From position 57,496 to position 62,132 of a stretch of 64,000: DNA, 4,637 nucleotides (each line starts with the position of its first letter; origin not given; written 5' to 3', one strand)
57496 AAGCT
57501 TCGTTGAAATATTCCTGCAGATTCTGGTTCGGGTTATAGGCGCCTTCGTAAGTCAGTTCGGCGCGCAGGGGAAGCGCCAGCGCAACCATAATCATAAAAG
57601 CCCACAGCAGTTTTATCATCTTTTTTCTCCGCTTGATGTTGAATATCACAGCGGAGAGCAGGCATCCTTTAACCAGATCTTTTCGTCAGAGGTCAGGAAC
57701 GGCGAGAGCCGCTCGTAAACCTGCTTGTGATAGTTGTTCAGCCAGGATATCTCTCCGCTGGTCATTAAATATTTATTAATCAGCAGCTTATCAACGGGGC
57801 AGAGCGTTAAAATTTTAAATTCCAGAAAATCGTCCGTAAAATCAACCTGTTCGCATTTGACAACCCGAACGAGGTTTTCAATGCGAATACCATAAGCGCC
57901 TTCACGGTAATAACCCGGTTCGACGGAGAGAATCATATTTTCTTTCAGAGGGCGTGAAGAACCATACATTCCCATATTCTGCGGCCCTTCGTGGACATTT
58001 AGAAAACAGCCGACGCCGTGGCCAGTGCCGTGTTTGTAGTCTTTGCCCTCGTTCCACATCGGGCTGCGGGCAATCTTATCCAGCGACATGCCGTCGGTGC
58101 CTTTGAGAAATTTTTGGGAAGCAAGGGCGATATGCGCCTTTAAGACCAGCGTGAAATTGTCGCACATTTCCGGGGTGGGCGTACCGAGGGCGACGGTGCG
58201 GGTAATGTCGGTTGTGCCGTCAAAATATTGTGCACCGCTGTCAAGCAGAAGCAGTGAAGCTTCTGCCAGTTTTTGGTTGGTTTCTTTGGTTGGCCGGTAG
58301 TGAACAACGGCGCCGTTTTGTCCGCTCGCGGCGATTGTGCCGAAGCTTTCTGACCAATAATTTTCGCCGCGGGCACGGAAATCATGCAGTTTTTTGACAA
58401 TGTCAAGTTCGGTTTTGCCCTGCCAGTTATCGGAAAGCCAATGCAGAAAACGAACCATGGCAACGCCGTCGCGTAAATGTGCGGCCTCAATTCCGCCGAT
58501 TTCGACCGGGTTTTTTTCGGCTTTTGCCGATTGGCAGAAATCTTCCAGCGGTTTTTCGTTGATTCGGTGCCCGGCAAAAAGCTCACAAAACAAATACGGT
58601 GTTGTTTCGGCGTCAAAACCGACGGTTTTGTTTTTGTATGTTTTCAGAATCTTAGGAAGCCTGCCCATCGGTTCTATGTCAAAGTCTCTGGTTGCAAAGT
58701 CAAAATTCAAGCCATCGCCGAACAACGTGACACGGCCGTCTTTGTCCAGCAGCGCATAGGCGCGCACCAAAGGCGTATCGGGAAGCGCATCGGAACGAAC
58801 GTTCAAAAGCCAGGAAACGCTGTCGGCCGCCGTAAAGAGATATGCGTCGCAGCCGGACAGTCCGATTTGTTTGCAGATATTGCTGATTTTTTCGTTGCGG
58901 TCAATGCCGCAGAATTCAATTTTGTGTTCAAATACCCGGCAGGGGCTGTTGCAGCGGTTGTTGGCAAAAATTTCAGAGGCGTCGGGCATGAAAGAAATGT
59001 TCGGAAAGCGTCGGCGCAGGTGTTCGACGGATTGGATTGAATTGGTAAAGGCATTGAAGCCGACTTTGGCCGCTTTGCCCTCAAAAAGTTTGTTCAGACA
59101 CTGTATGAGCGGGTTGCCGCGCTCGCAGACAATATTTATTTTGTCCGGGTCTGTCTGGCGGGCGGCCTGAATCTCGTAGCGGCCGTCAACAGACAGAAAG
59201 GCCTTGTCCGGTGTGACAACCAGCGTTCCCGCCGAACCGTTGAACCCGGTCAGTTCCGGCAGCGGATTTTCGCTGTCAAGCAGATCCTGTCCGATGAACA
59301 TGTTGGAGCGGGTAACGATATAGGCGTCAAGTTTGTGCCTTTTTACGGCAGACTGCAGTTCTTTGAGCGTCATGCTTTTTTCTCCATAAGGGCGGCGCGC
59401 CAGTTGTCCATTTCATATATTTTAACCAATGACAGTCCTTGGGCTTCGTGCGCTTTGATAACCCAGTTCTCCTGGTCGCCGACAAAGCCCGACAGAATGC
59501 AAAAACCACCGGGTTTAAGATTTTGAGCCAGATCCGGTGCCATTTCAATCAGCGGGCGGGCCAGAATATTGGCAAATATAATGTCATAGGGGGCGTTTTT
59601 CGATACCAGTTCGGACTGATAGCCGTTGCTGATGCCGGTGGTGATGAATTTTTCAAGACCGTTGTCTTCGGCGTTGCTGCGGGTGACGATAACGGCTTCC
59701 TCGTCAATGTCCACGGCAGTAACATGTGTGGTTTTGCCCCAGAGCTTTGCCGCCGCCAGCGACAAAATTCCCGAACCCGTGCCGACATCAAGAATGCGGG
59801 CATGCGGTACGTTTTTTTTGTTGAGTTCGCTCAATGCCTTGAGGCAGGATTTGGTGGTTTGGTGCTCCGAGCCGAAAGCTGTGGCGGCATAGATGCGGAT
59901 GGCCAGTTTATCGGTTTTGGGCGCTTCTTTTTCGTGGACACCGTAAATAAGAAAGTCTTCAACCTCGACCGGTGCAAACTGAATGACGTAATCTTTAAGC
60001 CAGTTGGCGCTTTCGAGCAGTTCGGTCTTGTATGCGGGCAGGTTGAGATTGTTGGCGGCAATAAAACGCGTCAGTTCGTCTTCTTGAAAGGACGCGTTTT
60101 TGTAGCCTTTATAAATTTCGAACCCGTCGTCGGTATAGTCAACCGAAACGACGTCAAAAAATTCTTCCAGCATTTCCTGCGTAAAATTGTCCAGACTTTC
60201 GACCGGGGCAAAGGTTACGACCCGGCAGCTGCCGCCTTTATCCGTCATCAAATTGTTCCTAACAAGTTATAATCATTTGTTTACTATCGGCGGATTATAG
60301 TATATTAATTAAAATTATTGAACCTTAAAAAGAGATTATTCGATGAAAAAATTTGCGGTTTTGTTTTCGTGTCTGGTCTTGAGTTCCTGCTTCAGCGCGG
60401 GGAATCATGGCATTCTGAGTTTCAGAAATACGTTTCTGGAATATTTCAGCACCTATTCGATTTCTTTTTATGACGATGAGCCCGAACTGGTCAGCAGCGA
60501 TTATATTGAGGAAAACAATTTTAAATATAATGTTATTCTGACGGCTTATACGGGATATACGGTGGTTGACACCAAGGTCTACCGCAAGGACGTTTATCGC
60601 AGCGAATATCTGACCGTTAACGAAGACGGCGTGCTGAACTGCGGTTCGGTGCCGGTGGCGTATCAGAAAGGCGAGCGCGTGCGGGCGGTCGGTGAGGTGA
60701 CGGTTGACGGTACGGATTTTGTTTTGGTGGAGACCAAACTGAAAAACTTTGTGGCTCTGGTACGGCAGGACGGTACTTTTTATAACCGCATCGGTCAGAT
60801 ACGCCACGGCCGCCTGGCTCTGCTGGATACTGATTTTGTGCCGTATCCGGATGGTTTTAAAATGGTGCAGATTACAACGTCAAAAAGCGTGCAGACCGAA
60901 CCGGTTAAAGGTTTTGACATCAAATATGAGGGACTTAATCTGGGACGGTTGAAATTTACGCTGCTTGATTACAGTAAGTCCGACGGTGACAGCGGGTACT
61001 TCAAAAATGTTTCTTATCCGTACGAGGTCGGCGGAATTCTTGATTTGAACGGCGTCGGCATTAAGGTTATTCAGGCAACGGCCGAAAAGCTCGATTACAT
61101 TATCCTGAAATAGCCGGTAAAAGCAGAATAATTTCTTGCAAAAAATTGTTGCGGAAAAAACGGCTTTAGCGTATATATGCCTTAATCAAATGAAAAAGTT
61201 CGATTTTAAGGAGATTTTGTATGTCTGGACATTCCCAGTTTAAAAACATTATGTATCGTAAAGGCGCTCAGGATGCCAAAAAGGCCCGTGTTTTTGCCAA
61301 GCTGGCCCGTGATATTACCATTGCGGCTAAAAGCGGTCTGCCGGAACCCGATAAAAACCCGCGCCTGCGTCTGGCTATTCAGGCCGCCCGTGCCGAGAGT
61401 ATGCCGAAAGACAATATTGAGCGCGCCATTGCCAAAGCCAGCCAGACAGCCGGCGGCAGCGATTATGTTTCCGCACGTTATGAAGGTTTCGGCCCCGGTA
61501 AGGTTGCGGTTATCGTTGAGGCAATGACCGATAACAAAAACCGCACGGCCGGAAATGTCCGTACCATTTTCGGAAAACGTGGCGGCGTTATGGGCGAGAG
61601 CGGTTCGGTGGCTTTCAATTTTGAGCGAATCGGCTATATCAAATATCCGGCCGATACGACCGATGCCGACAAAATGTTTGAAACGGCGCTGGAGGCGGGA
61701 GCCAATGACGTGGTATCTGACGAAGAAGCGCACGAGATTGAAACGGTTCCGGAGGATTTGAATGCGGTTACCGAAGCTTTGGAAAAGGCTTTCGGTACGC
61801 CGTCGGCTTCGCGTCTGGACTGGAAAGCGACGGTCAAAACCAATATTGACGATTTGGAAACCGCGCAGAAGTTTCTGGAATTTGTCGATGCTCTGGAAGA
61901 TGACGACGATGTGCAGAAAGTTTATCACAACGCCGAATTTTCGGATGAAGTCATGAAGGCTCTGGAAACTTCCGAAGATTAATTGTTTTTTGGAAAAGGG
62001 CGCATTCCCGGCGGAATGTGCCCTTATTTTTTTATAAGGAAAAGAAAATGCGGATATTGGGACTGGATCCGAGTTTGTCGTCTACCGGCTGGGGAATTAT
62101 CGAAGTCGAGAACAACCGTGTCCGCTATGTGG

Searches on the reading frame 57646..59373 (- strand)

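Call 101: search_protein_families(library=pfam, proteins=[window:57646-59373:-], max_evalue=0.00001)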
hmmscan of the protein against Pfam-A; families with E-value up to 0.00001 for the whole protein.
window:57646-59373:- (575 aa): 4 families
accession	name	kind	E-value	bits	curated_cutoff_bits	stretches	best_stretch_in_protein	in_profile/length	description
PF00557.29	Peptidase_M24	-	1.5e-50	172.3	23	1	295-504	3-206/208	Metallopeptidase family M24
PF16188.10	Peptidase_M24_C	-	3.1e-22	78.7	28.9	1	516-575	2-63/63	C-terminal region of peptidase_M24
PF16189.11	Creatinase_N_2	-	1.7e-21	77.4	29.7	1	146-291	9-161/161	Creatinase/Prolidase N-terminal domain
PF01321.24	Creatinase_N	-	7.2e-18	65.8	22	1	3-130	2-117/128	Creatinase/Prolidase N-terminal domain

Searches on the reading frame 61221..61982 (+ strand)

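Call 101: search_protein_families(library=pfam, proteins=[window:61221-61982:+], max_evalue=0.00001)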
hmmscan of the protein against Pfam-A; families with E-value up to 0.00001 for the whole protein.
window:61221-61982:+ (253 aa): 2 families
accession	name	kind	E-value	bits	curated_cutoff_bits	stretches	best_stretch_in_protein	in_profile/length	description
PF01709.26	Transcrip_reg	-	3.7e-55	186.5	27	1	82-238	1-160/160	TACO1/YebC second and third domain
PF20772.2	TACO1_YebC_N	-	1.7e-28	99.4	36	1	5-75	1-72/73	TACO1/YebC protein N-terminal domain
